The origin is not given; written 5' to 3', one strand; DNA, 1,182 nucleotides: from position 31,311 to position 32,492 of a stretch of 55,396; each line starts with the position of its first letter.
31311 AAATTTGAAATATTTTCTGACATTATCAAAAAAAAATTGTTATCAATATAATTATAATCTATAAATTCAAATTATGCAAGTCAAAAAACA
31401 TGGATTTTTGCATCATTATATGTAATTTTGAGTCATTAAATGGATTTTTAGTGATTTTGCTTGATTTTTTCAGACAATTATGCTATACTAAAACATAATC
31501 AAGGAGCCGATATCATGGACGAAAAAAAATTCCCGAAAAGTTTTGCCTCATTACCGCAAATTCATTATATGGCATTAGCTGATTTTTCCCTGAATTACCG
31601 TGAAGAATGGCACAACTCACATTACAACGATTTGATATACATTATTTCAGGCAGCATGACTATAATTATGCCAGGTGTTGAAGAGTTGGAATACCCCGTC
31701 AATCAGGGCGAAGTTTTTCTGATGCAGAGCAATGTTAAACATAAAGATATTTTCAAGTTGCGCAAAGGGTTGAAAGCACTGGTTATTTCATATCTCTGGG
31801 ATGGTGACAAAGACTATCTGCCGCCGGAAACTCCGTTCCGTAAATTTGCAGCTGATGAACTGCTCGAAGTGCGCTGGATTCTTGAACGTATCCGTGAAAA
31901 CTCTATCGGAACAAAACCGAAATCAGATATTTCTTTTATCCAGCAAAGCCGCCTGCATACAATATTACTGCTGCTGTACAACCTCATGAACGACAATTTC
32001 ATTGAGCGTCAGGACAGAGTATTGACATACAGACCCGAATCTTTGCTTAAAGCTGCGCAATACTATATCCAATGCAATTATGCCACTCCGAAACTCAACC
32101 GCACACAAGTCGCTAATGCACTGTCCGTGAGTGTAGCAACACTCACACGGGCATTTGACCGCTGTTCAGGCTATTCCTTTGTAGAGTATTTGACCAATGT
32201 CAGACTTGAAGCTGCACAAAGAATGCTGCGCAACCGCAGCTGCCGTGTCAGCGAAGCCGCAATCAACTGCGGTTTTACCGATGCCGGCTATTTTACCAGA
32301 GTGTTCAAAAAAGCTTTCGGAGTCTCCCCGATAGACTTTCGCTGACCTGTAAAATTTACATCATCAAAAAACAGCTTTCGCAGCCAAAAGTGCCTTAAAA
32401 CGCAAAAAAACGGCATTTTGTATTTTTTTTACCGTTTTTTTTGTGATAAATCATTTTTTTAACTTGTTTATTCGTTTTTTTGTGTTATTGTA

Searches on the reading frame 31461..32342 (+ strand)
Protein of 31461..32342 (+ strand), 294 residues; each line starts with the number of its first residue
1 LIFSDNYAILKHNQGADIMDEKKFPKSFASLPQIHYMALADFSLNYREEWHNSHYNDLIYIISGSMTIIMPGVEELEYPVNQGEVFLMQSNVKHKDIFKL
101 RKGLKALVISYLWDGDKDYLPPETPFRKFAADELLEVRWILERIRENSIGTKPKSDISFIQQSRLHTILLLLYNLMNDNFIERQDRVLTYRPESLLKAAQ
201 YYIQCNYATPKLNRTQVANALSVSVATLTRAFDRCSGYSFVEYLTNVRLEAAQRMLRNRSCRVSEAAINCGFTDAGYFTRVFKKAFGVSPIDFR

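Call 47: search_protein_families(library=pfam, proteins=[window:31461-32342:+], max_evalue=0.001)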
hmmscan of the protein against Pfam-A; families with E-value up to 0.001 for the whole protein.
window:31461-32342:+ (294 aa): 3 families
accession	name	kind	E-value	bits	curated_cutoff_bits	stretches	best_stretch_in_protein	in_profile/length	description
PF12833.13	HTH_18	-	1.5e-22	80.1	33.6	1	218-294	2-78/80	Helix-turn-helix domain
PF00165.29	HTH_AraC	-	6.4e-12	45.7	26.6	1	257-294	2-41/42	Bacterial regulatory helix-turn-helix proteins, AraC family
PF07883.17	Cupin_2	-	0.00037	20.6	27.2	1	48-95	11-55/70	Cupin domain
